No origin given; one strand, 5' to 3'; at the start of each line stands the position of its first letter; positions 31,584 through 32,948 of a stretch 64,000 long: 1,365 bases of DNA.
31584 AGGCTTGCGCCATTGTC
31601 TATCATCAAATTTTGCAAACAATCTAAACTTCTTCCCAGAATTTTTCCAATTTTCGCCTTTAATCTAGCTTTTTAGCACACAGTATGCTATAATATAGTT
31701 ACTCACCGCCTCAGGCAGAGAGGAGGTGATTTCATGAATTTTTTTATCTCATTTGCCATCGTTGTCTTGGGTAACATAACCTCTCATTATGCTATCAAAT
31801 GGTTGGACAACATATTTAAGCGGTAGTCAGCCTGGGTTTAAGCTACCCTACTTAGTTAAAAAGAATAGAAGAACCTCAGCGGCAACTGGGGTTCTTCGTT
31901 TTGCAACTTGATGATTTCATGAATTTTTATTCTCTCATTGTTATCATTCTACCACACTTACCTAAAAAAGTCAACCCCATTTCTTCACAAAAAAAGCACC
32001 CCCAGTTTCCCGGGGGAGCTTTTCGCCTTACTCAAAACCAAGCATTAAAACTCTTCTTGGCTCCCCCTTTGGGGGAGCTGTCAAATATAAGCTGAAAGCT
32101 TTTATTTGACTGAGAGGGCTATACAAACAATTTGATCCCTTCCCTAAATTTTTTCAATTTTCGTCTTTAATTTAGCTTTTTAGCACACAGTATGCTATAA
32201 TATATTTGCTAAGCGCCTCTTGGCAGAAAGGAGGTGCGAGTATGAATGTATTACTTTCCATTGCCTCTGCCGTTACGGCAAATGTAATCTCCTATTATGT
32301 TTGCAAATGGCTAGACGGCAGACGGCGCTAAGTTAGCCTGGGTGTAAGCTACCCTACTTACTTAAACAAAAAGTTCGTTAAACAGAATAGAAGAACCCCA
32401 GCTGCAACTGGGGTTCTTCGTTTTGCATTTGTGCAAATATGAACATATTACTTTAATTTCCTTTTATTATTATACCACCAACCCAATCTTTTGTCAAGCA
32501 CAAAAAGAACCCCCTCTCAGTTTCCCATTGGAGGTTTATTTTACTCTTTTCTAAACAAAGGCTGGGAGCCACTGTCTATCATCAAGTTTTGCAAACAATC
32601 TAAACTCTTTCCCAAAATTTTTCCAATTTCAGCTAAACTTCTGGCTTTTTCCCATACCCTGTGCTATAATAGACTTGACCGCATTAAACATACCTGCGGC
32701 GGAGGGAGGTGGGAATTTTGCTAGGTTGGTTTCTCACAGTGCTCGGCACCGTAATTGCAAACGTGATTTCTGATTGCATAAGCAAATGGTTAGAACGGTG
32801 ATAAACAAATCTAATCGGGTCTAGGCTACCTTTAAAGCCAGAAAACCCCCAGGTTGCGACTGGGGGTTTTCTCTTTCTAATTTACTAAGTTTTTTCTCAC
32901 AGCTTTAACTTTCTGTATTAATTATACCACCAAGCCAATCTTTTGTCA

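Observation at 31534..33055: Three tandem Fst/par-like type I toxin-antitoxin cassettes downstream of the S-layer gene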

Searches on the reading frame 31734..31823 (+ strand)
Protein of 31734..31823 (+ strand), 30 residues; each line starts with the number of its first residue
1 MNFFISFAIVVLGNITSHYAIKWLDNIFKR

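Call 6: search_protein_families(library=pfam, proteins=[window:31734-31823:+], max_evalue=10)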
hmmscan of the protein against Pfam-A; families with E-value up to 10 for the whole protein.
seq(30 aa): 0 families

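Call 7: search_protein_families(library=ncbifam, proteins=[window:31734-31823:+], max_evalue=10)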
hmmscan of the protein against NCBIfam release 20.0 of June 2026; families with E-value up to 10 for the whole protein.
seq(30 aa): 0 families

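Call 17: find_related_loci(query=A2, collection=genome_contigs, flank=3000)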
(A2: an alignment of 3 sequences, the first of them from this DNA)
Query A2 (30 aa) in genome_contigs; peptide patterns used: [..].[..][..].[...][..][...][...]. (x = any residue, [..] = any of these).
94 stretches matched a pattern; 20 encode a relative of the query (tblastn E <= 1e-3); 19 distinct loci.
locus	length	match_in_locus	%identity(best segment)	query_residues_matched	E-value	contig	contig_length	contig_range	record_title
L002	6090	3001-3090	73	1-30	4e-11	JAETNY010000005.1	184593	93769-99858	MAG: Bacillota bacterium isolate S11_Bin2 scaffold_32, whole genome shotgun sequence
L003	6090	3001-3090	47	1-30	1e-7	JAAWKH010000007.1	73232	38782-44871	MAG: Peptococcaceae bacterium isolate ABMPRH_86_1 SL341413_scaffold_290, whole genome shotgun sequence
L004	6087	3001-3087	48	1-29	4e-7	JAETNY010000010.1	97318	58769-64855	MAG: Bacillota bacterium isolate S11_Bin2 scaffold_156, whole genome shotgun sequence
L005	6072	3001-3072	50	2-25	3e-6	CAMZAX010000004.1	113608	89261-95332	MAG TPA_asm: uncultured Selenomonadales bacterium isolate SRR10912538_bin.8_metaWRAP_v1.3_MAG genome assembly, contig: E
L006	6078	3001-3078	50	1-26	3e-6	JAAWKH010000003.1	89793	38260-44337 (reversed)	MAG: Peptococcaceae bacterium isolate ABMPRH_86_1 SL341413_scaffold_157, whole genome shotgun sequence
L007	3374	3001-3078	50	1-26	6e-6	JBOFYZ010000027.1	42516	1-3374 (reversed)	MAG: Lachnospiraceae bacterium isolate WFFMC_MAG_487 k139_57216_flag=0_multi=9.9958_len=42516, whole genome shotgun sequ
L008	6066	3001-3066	59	9-30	9e-6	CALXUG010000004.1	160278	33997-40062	MAG: uncultured Clostridia bacterium isolate BRZ_EN__bin1 genome assembly, contig: BRZ_EN__NODE_121_length_160278_cov_6.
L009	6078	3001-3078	46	2-27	1e-5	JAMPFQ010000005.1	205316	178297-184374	MAG: Lachnospiraceae bacterium isolate NALB_7861_4 Scaffold_#5__SCF_005__205316_bp, whole genome shotgun sequence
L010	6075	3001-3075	40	1-25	1e-5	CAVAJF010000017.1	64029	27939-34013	Eggerthellaceae bacterium isolate SRR8978371_cleanbin_000001 genome assembly, contig: Spades_SRR8978371_contig_18, whole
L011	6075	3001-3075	40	1-25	1e-5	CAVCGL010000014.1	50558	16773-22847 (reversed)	bacterium isolate G02641-L1_cleanbin_000003 genome assembly, contig: Spades_G02641-L1_contig_210, whole genome shotgun s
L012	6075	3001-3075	48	1-25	2e-5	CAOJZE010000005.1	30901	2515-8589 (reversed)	MAG TPA_asm: uncultured Clostridium sp. isolate SRR15604511_bin.24_metawrap_v1.3_MAG genome assembly, contig: NODE.1225_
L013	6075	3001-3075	48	1-25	2e-5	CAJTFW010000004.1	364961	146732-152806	Lachnospiraceae bacterium isolate B54_54_AM_H genome assembly, contig: MGBC000114.4, whole genome shotgun sequence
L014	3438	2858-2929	50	6-29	5e-5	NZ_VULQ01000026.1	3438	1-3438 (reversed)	Anaerococcus porci strain WCA-380-WT-2B seq26, whole genome shotgun sequence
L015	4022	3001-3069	48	3-25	6e-5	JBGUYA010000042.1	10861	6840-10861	MAG: Quinella sp. isolate ruminal_MAG_489 ruminal_MAG_489_contig_0042, whole genome shotgun sequence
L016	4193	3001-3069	48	3-25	8e-5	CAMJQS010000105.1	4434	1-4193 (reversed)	MAG: uncultured Selenomonadales bacterium isolate SRR12081293_bin.93_metaWRAP_v1.3_MAG genome assembly, contig: ERZ12289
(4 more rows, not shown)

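Call 21: search_protein_representatives(alignment_id=A2)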
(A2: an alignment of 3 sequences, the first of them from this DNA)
Query: 3 sequences, 29 profile positions. Proteins with E-value up to 0.001 (for the whole library): 396; up to 1e-10: 4; up to 1e-30: 0. The best 150 are listed.
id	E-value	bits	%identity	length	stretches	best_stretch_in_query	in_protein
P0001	2.2e-12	62.5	-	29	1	3-29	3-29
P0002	9.6e-12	60.5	-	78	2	6-27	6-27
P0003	6.3e-11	57.9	-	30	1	1-29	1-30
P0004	9.5e-11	57.3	-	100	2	1-25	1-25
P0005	1.6e-10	56.6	-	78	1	1-28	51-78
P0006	6.1e-10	54.8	-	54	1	2-28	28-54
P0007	1.2e-09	53.8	-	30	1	1-25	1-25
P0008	2.5e-09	52.8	-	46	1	4-26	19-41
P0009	9.1e-09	51.0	-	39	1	1-28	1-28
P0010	9.4e-09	51.0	-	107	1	4-29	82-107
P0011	3.0e-08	49.3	-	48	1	1-28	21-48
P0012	3.4e-08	49.2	-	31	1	1-25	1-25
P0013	3.9e-08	49.0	-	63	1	1-26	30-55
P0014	4.2e-08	48.9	-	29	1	1-29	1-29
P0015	1.1e-07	47.5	-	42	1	1-28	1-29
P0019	2.4e-07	46.5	-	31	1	4-25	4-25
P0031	5.3e-07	45.4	-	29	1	4-25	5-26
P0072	4.0e-06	42.5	-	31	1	6-26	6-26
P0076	4.8e-06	42.3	-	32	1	3-26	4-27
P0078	5.2e-06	42.2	-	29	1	3-25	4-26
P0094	8.7e-06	41.5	-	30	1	1-29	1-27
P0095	8.8e-06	41.5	-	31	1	6-26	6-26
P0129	2.1e-05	40.2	-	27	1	1-29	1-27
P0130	2.2e-05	40.2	-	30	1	3-26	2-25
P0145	2.9e-05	39.8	-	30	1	1-26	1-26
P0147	3.0e-05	39.8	-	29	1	4-26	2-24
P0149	3.0e-05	39.7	-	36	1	4-25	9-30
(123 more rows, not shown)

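Call 23: list_cluster_members(proteins=[P0001, P0003, P0007, P0012, P0019, P0031, P0076, P0094, P0129, P0145])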
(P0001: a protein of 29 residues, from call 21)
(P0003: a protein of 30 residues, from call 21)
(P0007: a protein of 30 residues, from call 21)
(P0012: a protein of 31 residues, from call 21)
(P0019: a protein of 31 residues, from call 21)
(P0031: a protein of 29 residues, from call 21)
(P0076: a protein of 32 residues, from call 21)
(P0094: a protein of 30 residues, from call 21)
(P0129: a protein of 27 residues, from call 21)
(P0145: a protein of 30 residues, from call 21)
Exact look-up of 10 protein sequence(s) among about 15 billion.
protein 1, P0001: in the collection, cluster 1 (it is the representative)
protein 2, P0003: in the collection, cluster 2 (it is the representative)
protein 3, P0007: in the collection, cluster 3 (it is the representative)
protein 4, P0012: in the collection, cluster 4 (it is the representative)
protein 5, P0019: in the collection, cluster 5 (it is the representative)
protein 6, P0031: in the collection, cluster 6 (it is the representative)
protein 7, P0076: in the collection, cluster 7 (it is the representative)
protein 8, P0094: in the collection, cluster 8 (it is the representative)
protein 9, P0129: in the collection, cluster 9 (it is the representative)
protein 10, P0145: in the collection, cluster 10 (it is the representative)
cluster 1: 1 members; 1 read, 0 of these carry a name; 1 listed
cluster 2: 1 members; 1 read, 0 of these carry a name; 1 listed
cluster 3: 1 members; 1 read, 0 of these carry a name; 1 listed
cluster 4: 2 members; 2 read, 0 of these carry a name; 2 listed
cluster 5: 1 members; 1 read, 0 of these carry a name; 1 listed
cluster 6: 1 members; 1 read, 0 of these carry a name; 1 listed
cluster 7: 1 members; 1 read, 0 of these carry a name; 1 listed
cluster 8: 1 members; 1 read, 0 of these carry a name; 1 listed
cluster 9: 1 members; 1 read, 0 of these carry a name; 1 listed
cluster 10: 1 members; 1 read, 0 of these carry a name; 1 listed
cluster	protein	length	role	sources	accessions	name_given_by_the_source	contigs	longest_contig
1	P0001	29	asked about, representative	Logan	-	-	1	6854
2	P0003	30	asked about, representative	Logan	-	-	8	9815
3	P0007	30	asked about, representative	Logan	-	-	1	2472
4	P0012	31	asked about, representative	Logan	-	-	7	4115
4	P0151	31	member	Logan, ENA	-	-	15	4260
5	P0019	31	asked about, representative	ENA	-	-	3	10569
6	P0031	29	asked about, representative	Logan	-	-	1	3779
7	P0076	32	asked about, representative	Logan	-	-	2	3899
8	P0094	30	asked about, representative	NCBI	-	-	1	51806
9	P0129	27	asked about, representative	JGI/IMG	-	-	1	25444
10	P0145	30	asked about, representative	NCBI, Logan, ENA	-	-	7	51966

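Call 27: search_protein_families(library=pfam, alignment_id=A3, max_evalue=10)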
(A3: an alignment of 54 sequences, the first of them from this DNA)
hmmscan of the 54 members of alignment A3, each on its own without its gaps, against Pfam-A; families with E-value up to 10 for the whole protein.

A. member 1, seq(30 aa): 0 families

B. families by the number of members that match (of 54 scanned): 20 families
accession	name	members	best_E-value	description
PF09926.15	DUF2158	20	0.017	Uncharacterized small protein (DUF2158)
PF09335.16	VTT_dom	9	0.011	VTT domain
PF09527.15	ATPase_gene1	6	0.018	Putative F0F1-ATPase subunit Ca2+/Mg2+ transporter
PF13940.11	Ldr_toxin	4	0.011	Toxin Ldr, type I toxin-antitoxin system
PF08018.16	Antimicrobial_1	3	0.034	Frog antimicrobial peptide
PF18422.6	TNFR_16_TM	2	0.019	Tumor necrosis factor receptor member 16 trans-membrane domain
PF16083.10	Phage_holin_3_3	2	0.02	LydA holin phage, holin superfamily III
PF02439.20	Adeno_E3_CR2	1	0.0082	Adenovirus E3 region protein CR2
PF20096.4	DUF6486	1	0.031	Family of unknown function (DUF6486)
PF05552.17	MS_channel_1st_1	1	0.061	Mechanosensitive ion channel, conserved TM helix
PF11391.13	DUF2798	1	0.08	Protein of unknown function (DUF2798)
PF18104.7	Tudor_2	1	0.1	Jumonji domain-containing protein 2A Tudor domain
PF00528.27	BPD_transp_1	1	0.11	Binding-protein-dependent transport system inner membrane component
PF11245.13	DUF2544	1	0.12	Protein of unknown function (DUF2544)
PF15879.10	MWFE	1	0.13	NADH-ubiquinone oxidoreductase MWFE subunit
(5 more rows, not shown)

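Call 28: search_solved_structures(query=A3, max_evalue=10, show_alignments=3)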
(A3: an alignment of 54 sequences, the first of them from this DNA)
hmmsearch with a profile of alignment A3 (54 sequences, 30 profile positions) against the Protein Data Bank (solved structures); distinct sequences matched with E-value up to 10: 1.
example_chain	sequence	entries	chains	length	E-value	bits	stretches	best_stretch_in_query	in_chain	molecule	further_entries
3goz_A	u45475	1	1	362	0.23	14.1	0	3-17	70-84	Leucine-rich repeat-containing protein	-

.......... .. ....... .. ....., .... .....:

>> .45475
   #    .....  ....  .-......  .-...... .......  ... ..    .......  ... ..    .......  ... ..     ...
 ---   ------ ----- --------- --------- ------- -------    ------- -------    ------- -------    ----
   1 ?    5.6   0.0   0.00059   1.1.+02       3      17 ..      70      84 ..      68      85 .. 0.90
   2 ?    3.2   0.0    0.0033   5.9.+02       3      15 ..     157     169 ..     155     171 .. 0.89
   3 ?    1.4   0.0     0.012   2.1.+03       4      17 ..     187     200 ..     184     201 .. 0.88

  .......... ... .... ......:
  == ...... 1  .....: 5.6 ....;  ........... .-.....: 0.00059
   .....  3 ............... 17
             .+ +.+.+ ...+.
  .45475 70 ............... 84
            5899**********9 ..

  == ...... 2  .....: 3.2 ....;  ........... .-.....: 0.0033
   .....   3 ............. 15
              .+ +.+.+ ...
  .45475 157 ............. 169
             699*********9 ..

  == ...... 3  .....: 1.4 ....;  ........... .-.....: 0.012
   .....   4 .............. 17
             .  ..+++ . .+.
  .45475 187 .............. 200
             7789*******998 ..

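Call 29: search_protein_families(library=ncbifam, alignment_id=A3, max_evalue=10)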
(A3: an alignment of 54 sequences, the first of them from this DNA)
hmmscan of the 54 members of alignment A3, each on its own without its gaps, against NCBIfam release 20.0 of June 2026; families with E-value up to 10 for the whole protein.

A. member 1, seq(30 aa): 0 families

B. families by the number of members that match (of 54 scanned): 8 families
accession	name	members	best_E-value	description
NF047374.1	CD_typeI_toxin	10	0.00062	type I toxin-antitoxin system toxin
NF033608.1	type_I_tox_Fst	6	0.034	type I toxin-antitoxin system Fst family toxin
NF007332.0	PRK09821.1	4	0.029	GntP family transporter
NF006242.0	PRK08378.1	1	0.059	hypothetical protein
NF011333.0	PRK14749.1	1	0.11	cytochrome bd-II oxidase subunit CbdX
NF002826.0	PRK03001.1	1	0.12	zinc metalloprotease HtpX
NF040912.1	SGM_5486_fam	1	0.15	SGM_5486 family transporter-associated protein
TIGR00112.1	proC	1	0.18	pyrroline-5-carboxylate reductase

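Call 34: search_protein_families(library=ncbifam, proteins=[P0019, P0031, P0072, P0076, P0078, P0095, P0130, P0145, P0147, P0149], max_evalue=10)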
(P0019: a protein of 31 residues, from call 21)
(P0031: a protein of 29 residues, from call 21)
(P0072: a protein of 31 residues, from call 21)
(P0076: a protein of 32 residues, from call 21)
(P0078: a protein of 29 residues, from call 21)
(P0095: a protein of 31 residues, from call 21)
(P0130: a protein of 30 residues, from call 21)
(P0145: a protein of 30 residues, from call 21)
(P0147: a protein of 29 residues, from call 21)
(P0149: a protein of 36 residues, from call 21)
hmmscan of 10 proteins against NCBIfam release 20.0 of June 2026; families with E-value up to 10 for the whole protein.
P0019 (31 aa): 1 family
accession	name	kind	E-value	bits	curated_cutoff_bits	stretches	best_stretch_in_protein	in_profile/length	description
NF033608.1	type_I_tox_Fst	subfamily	0.2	11.5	26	1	21-28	20-28/28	type I toxin-antitoxin system Fst family toxin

P0031 (29 aa): 1 family
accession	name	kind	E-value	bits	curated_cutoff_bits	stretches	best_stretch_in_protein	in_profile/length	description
NF002826.0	PRK03001.1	equivalog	0.12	11.5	369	1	4-23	31-50/285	zinc metalloprotease HtpX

P0072 (31 aa): 0 families

P0076 (32 aa): 1 family
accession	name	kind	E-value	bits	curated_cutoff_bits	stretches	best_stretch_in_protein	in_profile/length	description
NF007332.0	PRK09821.1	equivalog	0.029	13.3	524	1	4-29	179-204/454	GntP family transporter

P0078 (29 aa): 1 family
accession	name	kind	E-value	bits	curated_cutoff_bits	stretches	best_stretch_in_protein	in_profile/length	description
NF047374.1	CD_typeI_toxin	equivalog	0.0054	17.1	60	1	7-22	3-22/51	type I toxin-antitoxin system toxin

P0095 (31 aa): 1 family
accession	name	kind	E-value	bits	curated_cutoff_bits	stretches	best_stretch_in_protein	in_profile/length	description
NF047374.1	CD_typeI_toxin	equivalog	0.019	15.3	60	1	6-21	3-19/51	type I toxin-antitoxin system toxin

P0130 (30 aa): 1 family
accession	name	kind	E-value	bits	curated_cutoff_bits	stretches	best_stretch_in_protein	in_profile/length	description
NF040912.1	SGM_5486_fam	subfamily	0.15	11.9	35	1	1-16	21-36/37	SGM_5486 family transporter-associated protein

P0145 (30 aa): 0 families

P0147 (29 aa): 1 family
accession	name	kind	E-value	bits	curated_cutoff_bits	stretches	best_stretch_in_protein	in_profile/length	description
NF047374.1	CD_typeI_toxin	equivalog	0.028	14.8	60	1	4-19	3-19/51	type I toxin-antitoxin system toxin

P0149 (36 aa): 1 family
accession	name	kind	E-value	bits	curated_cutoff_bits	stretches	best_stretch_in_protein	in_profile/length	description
NF007332.0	PRK09821.1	equivalog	0.13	11.1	524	1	7-33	178-204/454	GntP family transporter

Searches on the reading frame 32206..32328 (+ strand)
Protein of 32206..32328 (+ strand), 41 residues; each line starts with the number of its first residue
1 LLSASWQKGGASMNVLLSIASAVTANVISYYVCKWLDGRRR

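Call 16: find_homologous_proteins(query=window:32206-32328:+, max_evalue=10)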
Query seq(41 aa): no candidate shares three 5-residue words with the query. No homologue found.

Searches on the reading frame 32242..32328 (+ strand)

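Call 6: search_protein_families(library=pfam, proteins=[window:32242-32328:+], max_evalue=10)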
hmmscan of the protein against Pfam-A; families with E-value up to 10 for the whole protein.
seq(29 aa): 1 family
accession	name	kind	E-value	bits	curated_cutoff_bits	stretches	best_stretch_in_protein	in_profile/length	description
PF09926.15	DUF2158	-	0.11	12.7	22.3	1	13-27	23-37/50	Uncharacterized small protein (DUF2158)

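Call 7: search_protein_families(library=ncbifam, proteins=[window:32242-32328:+], max_evalue=10)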
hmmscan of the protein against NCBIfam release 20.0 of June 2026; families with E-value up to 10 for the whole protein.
seq(29 aa): 0 families

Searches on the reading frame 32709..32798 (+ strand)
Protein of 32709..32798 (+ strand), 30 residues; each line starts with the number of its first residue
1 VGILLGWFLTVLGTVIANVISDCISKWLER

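Call 6: search_protein_families(library=pfam, proteins=[window:32709-32798:+], max_evalue=10)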
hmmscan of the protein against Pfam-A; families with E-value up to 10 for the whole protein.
seq(30 aa): 2 families
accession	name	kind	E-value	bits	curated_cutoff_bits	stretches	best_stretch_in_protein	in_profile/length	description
PF20059.4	DUF6458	-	0.016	15.8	27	1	1-25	1-25/78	Domain of unknown function (DUF6458)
PF05552.17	MS_channel_1st_1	-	0.043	14.1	22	1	10-30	24-44/50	Mechanosensitive ion channel, conserved TM helix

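Call 7: search_protein_families(library=ncbifam, proteins=[window:32709-32798:+, window:32718-32798:+], max_evalue=10)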
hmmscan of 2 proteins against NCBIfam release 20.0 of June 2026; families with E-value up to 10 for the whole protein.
seq(30 aa): 0 families

seq(27 aa): 0 families
